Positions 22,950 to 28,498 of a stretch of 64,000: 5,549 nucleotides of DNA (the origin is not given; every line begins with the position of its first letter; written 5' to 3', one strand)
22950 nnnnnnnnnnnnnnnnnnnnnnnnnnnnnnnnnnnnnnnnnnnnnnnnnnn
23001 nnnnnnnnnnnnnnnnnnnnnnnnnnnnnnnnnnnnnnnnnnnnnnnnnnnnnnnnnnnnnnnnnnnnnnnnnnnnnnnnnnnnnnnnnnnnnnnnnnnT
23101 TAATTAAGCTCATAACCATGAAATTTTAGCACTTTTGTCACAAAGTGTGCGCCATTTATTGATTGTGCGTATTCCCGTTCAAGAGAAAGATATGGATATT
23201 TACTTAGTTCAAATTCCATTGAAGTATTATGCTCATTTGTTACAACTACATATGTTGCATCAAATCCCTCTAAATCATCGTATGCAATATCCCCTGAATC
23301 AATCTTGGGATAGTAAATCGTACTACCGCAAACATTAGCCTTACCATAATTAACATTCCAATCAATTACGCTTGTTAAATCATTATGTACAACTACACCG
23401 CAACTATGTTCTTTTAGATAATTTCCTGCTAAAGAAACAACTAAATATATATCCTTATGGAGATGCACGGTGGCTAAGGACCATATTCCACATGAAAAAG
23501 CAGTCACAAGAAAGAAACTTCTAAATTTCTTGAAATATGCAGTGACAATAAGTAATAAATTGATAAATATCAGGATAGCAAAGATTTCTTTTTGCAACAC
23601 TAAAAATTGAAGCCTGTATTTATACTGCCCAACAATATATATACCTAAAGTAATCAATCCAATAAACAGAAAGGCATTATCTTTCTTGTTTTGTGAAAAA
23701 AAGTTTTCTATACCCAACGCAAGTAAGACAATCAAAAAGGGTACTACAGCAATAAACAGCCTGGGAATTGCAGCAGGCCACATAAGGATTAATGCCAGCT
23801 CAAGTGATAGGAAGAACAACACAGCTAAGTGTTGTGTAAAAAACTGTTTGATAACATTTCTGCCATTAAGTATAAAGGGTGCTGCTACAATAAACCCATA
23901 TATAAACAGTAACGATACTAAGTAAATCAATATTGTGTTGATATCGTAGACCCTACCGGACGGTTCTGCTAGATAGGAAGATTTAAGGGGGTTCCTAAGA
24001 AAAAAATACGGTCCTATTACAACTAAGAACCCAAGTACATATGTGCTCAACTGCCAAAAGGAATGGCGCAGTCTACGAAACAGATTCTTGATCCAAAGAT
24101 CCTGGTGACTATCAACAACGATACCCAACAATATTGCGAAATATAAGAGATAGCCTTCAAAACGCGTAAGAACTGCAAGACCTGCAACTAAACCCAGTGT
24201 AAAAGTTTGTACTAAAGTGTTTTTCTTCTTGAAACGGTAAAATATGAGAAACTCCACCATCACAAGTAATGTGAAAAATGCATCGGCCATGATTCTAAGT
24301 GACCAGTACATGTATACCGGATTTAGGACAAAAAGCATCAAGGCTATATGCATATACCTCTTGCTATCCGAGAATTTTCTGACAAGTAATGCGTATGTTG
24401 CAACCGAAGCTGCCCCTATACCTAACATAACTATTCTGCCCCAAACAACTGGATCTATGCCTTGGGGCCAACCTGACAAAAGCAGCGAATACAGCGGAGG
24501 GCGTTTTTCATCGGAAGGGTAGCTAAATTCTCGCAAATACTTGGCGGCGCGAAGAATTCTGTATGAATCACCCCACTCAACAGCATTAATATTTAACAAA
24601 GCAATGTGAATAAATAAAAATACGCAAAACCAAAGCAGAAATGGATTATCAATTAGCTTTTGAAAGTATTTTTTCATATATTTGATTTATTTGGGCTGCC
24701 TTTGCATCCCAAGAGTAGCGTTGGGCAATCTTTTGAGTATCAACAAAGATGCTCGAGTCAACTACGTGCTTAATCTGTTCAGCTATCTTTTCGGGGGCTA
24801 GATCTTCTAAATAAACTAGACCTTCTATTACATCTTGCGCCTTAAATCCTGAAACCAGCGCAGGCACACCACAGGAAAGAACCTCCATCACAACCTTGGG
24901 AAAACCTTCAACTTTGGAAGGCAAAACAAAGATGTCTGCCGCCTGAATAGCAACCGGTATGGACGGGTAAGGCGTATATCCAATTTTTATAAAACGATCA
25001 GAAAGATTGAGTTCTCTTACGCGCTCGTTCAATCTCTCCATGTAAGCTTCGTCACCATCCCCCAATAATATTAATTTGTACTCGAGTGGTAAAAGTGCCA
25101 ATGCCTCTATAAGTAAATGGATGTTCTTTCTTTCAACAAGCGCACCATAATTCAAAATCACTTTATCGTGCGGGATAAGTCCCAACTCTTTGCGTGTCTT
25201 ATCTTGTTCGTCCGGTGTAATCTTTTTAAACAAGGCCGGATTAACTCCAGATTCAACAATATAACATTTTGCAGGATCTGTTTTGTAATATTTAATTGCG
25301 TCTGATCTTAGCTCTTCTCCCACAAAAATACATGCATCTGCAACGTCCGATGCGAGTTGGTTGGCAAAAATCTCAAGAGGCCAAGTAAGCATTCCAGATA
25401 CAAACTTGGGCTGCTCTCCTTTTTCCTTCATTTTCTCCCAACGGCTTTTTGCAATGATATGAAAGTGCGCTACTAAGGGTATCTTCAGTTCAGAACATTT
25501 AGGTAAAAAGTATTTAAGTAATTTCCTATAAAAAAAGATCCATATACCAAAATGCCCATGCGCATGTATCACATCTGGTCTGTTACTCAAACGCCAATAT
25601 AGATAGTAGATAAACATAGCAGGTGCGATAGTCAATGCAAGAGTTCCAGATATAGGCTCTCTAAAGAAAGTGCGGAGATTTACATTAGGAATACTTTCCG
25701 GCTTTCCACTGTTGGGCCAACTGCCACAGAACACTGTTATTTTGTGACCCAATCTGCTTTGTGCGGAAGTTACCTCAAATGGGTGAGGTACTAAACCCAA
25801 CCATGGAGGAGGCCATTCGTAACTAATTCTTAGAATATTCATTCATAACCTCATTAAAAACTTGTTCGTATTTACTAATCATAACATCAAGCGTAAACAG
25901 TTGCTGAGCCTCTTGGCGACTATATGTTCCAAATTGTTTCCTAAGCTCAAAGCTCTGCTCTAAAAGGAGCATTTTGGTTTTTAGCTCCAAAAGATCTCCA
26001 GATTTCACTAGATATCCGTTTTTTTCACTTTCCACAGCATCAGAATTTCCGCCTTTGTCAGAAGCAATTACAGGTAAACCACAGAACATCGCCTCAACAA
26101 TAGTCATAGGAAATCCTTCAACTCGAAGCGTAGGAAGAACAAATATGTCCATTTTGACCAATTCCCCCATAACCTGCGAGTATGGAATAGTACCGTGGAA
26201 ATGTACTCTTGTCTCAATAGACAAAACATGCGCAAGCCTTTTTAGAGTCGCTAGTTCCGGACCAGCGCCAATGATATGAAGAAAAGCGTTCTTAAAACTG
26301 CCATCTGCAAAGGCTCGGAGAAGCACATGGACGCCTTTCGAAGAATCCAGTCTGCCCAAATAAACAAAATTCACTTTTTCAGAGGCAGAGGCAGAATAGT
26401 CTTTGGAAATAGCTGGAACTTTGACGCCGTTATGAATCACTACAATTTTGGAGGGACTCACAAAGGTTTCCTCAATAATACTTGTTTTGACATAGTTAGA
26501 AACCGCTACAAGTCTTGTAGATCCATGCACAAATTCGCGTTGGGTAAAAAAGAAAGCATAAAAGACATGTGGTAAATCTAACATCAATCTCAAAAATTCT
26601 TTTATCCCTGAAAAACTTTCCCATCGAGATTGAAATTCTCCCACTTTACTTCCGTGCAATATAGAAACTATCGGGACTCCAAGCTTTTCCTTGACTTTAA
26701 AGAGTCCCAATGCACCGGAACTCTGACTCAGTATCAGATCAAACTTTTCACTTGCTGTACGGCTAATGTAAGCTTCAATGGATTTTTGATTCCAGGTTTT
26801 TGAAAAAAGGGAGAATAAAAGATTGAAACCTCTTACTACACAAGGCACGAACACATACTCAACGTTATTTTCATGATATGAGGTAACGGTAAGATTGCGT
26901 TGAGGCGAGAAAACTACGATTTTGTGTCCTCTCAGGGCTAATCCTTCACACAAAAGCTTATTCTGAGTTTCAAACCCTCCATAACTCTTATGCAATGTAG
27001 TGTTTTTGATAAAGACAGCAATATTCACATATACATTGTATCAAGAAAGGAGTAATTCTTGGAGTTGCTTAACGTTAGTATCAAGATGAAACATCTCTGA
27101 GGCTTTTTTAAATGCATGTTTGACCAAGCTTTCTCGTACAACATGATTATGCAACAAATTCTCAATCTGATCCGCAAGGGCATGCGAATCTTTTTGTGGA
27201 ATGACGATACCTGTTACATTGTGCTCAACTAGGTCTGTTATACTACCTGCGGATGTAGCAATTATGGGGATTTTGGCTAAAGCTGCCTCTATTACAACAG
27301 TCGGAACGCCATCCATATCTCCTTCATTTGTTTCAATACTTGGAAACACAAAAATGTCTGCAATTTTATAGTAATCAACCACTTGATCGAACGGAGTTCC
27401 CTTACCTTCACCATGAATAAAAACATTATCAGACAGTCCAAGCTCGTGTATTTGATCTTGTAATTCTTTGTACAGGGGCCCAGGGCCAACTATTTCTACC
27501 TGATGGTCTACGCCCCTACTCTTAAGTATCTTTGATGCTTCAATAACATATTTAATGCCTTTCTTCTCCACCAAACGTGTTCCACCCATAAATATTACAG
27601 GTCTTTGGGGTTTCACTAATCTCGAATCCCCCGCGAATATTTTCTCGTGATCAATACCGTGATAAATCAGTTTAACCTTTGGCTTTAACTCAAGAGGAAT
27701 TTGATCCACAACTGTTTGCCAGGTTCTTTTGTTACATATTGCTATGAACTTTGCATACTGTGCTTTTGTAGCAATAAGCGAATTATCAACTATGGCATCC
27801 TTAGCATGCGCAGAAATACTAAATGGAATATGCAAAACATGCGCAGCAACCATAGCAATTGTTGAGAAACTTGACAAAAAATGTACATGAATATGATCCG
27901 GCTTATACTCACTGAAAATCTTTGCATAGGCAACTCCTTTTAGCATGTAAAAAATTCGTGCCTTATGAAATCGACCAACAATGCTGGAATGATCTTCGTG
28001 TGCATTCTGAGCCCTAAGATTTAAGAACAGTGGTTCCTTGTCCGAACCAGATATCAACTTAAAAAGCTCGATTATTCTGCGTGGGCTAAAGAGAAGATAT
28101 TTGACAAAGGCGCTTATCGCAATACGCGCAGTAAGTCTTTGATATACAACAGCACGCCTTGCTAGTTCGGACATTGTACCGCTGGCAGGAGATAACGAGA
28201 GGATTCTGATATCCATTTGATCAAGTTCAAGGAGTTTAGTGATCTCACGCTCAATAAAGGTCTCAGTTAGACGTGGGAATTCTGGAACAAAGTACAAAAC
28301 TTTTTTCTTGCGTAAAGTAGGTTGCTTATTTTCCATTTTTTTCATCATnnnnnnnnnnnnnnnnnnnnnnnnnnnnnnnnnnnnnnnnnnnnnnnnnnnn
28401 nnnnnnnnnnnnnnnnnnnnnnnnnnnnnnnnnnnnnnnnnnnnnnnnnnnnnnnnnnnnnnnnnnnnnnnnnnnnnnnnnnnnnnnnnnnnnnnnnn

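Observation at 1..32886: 33-kb single-strand glycosylation supercluster (about 28 co-directional genes)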

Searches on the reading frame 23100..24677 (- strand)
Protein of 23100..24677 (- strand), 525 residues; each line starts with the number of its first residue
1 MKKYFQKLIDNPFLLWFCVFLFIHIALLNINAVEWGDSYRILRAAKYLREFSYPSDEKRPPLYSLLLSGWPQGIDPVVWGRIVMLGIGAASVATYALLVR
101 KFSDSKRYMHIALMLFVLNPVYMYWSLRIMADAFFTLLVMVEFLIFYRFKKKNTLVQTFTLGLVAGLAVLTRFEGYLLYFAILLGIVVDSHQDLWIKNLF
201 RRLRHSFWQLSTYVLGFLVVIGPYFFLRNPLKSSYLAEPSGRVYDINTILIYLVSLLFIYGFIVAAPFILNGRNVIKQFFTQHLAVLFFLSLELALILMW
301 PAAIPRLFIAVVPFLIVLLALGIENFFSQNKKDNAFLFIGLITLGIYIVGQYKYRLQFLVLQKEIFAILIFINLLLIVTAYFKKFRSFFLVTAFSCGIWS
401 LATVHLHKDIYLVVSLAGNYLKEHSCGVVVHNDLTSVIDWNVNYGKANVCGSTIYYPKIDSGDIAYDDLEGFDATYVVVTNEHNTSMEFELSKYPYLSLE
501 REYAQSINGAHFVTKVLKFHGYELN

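Call 6: search_protein_families(library=pfam, proteins=[window:23100-24677:-], max_evalue=0.01)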
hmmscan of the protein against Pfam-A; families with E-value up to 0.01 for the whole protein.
window:23100-24677:- (525 aa): 1 family
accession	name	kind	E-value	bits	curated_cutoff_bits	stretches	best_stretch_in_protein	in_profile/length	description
PF13231.12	PMT_2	-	1.3e-08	35.6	26.1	1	78-198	25-140/160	Dolichyl-phosphate-mannose-protein mannosyltransferase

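Call 13: search_protein_families(library=ncbifam, proteins=[window:23100-24677:-], max_evalue=0.1)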
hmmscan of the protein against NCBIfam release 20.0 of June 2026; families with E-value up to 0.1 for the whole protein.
window:23100-24677:- (525 aa): 0 families

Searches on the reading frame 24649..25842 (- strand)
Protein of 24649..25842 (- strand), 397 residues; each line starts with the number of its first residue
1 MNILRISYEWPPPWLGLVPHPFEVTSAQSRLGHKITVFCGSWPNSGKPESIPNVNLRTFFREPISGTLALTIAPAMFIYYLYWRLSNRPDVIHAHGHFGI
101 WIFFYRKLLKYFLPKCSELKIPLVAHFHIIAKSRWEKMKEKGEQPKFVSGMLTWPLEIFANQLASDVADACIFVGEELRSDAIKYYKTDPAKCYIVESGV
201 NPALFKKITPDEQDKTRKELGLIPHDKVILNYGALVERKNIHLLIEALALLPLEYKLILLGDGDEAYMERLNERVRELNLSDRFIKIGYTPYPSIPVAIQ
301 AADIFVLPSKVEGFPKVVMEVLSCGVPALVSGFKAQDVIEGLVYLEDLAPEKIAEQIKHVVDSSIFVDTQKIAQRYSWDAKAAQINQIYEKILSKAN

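Call 6: search_protein_families(library=pfam, proteins=[window:24649-25842:-], max_evalue=0.01)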
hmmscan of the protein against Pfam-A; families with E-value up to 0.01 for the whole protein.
window:24649-25842:- (397 aa): 5 families
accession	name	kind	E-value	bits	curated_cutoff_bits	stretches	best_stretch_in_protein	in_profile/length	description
PF00534.26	Glycos_transf_1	-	1.3e-25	90.4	26.4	1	213-332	2-123/172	Glycosyl transferases group 1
PF13692.12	Glyco_trans_1_4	-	3.5e-20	73.1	27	1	227-361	2-140/142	Glycosyl transferases group 1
PF13439.12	Glyco_transf_4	-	2.3e-16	60.7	28.5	1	21-203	8-169/170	Glycosyltransferase Family 4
PF20706.3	GT4-conflict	-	2.9e-07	30.2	26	1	167-331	146-311/385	Family 4 Glycosyltransferase in conflict systems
PF13579.12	Glyco_trans_4_4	-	1.8e-06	28.8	29.7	1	23-193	9-152/158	Glycosyl transferase 4-like domain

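Call 49: search_protein_families(library=ncbifam, proteins=[window:24649-25842:-], max_evalue=0.00001)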
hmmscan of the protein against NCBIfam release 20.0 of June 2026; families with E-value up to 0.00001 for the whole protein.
window:24649-25842:- (397 aa): 25 families
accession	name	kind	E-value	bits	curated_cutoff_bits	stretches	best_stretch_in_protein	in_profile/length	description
TIGR04047.1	MSMEG_0565_glyc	hypoth_equivalog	1.1e-21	77.3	259.85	1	164-390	135-372/373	MSMEG_0565 family glycosyltransferase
NF047684.1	TeichurnBiosyTuaC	equivalog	1.9e-20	73.2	550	1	164-393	161-390/391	teichuronic acid biosynthesis protein TuaC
NF046085.1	XrtY_assoc_Gly1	equivalog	9.8e-17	60.9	400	1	234-389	217-381/387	XrtY-associated glycosyltransferase XYAG1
TIGR03449.1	mycothiol_MshA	equivalog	2.2e-16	59.8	462.5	1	118-393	123-404/406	D-inositol-3-phosphate glycosyltransferase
TIGR02149.1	glgA_Coryne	subfamily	3e-15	56.2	302.4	1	156-392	133-390/391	glycogen synthase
NF050063.1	ProtGlycPglJ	equivalog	2e-14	53.6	500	1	168-330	145-294/363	N-acetylgalactosamine-N,N'-diacetylbacillosaminyl-diphospho-undecaprenol 4-alpha-N-acetylgalactosaminyltransferase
NF007396.0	PRK09922.1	equivalog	7.4e-14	51.4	385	1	237-374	195-337/361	lipopolysaccharide 1,6-galactosyltransferase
NF038295.1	EPS_HpsP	equivalog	3.5e-13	49.3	550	1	196-393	181-388/388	hormogonium polysaccharide biosynthesis glycosyltransferase HpsP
TIGR03088.1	stp2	hypoth_equivalog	3.1e-12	46.2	409.05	1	170-393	139-374/374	TIGR03088 family PEP-CTERM/XrtA system glycosyltransferase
NF053513.1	Gtran_IagA_BgsA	equivalog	4.6e-12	45.6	460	1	183-393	120-332/333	LTA glycolipid anchor biosynthesis glycosyltransferase, IagA/BgsA family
NF038255.1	exopoly_VpsD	equivalog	5.3e-12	45.3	300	1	164-393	153-380/381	VpsD family glycosyltransferase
NF041010.1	glycosy_Agl16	equivalog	5.4e-12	45.2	575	1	189-392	154-351/352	glycosylation protein Agl16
TIGR03999.1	thiol_BshA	equivalog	5.9e-12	45.2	273.7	1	168-331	145-302/375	N-acetyl-alpha-D-glucosaminyl L-malate synthase BshA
NF053787.1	GlcN_PG_synth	equivalog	1.8e-11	43.5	480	1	208-393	178-360/361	N-acetylglucosaminyl phosphatidylglycerol synthase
TIGR04157.1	glyco_rSAM_CFB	subfamily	2.1e-11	43.4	400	1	164-331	166-330/406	TIGR04157 family glycosyltransferase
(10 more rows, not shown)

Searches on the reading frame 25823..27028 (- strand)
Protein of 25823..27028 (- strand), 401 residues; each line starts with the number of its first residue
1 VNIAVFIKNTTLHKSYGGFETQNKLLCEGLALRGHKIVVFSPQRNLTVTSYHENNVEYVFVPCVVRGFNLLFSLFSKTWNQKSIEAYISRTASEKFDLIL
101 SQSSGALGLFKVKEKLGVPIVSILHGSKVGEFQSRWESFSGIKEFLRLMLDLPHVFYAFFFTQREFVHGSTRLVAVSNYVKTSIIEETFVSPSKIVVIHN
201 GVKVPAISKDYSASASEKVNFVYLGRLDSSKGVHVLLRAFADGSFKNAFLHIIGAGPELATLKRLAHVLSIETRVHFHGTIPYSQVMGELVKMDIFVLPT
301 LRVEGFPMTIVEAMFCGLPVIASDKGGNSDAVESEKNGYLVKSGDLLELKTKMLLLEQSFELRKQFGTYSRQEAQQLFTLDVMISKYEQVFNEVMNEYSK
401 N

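Call 6: search_protein_families(library=pfam, proteins=[window:25823-27028:-], max_evalue=0.01)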
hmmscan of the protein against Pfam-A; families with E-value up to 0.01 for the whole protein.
window:25823-27028:- (401 aa): 5 families
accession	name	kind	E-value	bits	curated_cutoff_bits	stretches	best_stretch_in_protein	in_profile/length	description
PF00534.26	Glycos_transf_1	-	9.6e-38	129.8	26.4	1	214-372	11-171/172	Glycosyl transferases group 1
PF13692.12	Glyco_trans_1_4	-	3.1e-30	105.8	27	1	220-355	3-138/142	Glycosyl transferases group 1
PF13439.12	Glyco_transf_4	-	6.6e-18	65.7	28.5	1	16-202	1-166/170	Glycosyltransferase Family 4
PF20706.3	GT4-conflict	-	6e-12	45.7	26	1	162-334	139-322/385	Family 4 Glycosyltransferase in conflict systems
PF13579.12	Glyco_trans_4_4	-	6e-10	40.1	29.7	1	17-201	1-158/158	Glycosyl transferase 4-like domain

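Call 49: search_protein_families(library=ncbifam, proteins=[window:25823-27028:-], max_evalue=0.00001)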
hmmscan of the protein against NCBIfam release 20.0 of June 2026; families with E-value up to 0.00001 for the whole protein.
window:25823-27028:- (401 aa): 33 families (the best 25 are shown)
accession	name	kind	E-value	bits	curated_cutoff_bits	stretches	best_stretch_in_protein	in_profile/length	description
TIGR03088.1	stp2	hypoth_equivalog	3.6e-34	118.4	409.05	1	172-394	139-373/374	TIGR03088 family PEP-CTERM/XrtA system glycosyltransferase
NF007396.0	PRK09922.1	equivalog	7.6e-27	94.1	385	1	174-356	140-323/361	lipopolysaccharide 1,6-galactosyltransferase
TIGR03999.1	thiol_BshA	equivalog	6.1e-26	91.2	273.7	1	168-395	143-374/375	N-acetyl-alpha-D-glucosaminyl L-malate synthase BshA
NF041876.1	EPS_EpsE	equivalog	3.3e-23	82.6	400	1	191-380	184-382/389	exopolysaccharide biosynthesis GT4 family glycosyltransferase EpsE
NF046085.1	XrtY_assoc_Gly1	equivalog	1.6e-21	76.6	400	1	174-396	165-386/387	XrtY-associated glycosyltransferase XYAG1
NF038229.1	Glyco4_Geo_Pelo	equivalog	7.8e-21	74.4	400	1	167-395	107-337/338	GPMC system family 4 glycosyltransferase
TIGR04157.1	glyco_rSAM_CFB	subfamily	1.3e-19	70.5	400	1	161-390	161-405/406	TIGR04157 family glycosyltransferase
TIGR04063.1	stp3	hypoth_equivalog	1.2e-16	60.6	442.05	1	173-395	161-396/397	TIGR04063 family PEP-CTERM/XrtA system glycosyltransferase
TIGR02149.1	glgA_Coryne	subfamily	2.1e-16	60.1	302.4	1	164-394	139-390/391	glycogen synthase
NF047880.1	glyco_SdgA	exception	5.6e-16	58.2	800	1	195-392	293-488/488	serine-aspartate repeat adhesin O-glycosyltransferase SdgA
NF047684.1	TeichurnBiosyTuaC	equivalog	7.7e-16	58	550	1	216-390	217-385/391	teichuronic acid biosynthesis protein TuaC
NF041010.1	glycosy_Agl16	equivalog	1.5e-15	56.9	575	1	162-375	126-333/352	glycosylation protein Agl16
NF050063.1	ProtGlycPglJ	equivalog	2.8e-15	56.4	500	1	175-377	150-350/363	N-acetylgalactosamine-N,N'-diacetylbacillosaminyl-diphospho-undecaprenol 4-alpha-N-acetylgalactosaminyltransferase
TIGR03449.1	mycothiol_MshA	equivalog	3.6e-15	55.8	462.5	1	163-395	158-404/406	D-inositol-3-phosphate glycosyltransferase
TIGR04005.1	wcaL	equivalog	2.6e-14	52.9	537.6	1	188-353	192-364/406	colanic acid biosynthesis glycosyltransferase WcaL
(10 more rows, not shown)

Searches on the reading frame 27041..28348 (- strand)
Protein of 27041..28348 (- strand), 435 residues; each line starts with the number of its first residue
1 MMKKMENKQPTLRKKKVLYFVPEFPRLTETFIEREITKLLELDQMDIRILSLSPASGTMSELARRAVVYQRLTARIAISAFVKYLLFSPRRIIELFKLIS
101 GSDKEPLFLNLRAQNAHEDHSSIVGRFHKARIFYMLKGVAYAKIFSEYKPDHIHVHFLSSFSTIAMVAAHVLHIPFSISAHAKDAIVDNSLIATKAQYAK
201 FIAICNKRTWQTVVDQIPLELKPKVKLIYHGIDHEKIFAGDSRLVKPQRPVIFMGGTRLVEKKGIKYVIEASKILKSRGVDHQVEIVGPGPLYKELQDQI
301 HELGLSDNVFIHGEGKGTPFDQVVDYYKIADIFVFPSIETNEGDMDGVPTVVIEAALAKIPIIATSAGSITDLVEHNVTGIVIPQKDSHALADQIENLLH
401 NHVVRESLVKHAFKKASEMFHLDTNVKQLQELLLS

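Call 6: search_protein_families(library=pfam, proteins=[window:27041-28348:-], max_evalue=0.01)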
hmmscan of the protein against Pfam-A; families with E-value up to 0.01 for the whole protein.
window:27041-28348:- (435 aa): 5 families
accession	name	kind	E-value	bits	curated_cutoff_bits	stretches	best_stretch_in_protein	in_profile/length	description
PF00534.26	Glycos_transf_1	-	3.6e-33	115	26.4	1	251-414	16-171/172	Glycosyl transferases group 1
PF13692.12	Glyco_trans_1_4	-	1.8e-29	103.3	27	1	251-401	4-142/142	Glycosyl transferases group 1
PF13439.12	Glyco_transf_4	-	3e-05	24.5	28.5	1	120-235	43-169/170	Glycosyltransferase Family 4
PF13524.12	Glyco_trans_1_2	-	0.0036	17.7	25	1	311-430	19-143/144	Glycosyl transferase-like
PF13477.12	Glyco_trans_4_2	-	0.0055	17.3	23.4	1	136-187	61-113/139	Glycosyl transferase 4-like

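Call 49: search_protein_families(library=ncbifam, proteins=[window:27041-28336:-], max_evalue=0.00001)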
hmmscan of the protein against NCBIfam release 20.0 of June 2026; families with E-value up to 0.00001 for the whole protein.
window:27041-28336:- (431 aa): 23 families
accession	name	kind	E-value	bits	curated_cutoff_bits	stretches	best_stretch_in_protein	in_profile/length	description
NF041876.1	EPS_EpsE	equivalog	8.8e-46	156.9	400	1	15-424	3-388/389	exopolysaccharide biosynthesis GT4 family glycosyltransferase EpsE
TIGR04005.1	wcaL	equivalog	1.1e-32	113.4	537.6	1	222-429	200-403/406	colanic acid biosynthesis glycosyltransferase WcaL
NF047684.1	TeichurnBiosyTuaC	equivalog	6.9e-24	84.5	550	1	144-427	107-384/391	teichuronic acid biosynthesis protein TuaC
TIGR03088.1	stp2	hypoth_equivalog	1.6e-22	80.1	409.05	1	210-428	152-369/374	TIGR03088 family PEP-CTERM/XrtA system glycosyltransferase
TIGR04063.1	stp3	hypoth_equivalog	2.1e-20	73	442.05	1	257-424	224-387/397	TIGR04063 family PEP-CTERM/XrtA system glycosyltransferase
NF038298.1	EPS_HpsO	equivalog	1.6e-16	60.1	575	1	249-419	206-374/388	hormogonium polysaccharide biosynthesis glycosyltransferase HpsO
TIGR03999.1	thiol_BshA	equivalog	6.1e-16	58.3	273.7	1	138-427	77-368/375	N-acetyl-alpha-D-glucosaminyl L-malate synthase BshA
NF050056.1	ProtGlycPglH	equivalog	2.9e-15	56.2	600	1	133-419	73-340/354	GalNAc-alpha-(1->4)-GalNAc-alpha-(1->3)-diNAcBac-PP-undecaprenol alpha-1,4-N-acetyl-D-galactosaminyltransferase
NF038255.1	exopoly_VpsD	equivalog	3.9e-14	52.3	300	1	139-424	95-371/381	VpsD family glycosyltransferase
NF050063.1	ProtGlycPglJ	equivalog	4e-14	52.6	500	1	180-416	130-351/363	N-acetylgalactosamine-N,N'-diacetylbacillosaminyl-diphospho-undecaprenol 4-alpha-N-acetylgalactosaminyltransferase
TIGR03449.1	mycothiol_MshA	equivalog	2.3e-13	49.9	462.5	1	254-427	228-398/406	D-inositol-3-phosphate glycosyltransferase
TIGR04157.1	glyco_rSAM_CFB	subfamily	2e-12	46.8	400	1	203-401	178-370/406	TIGR04157 family glycosyltransferase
NF011726.0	PRK15179.1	equivalog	4.5e-12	45.1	733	1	258-422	530-684/694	Vi polysaccharide biosynthesis protein TviE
TIGR02149.1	glgA_Coryne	subfamily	6e-12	45.4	302.4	1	220-425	170-383/391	glycogen synthase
NF047880.1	glyco_SdgA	exception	9.8e-11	40.9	800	1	253-427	322-485/488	serine-aspartate repeat adhesin O-glycosyltransferase SdgA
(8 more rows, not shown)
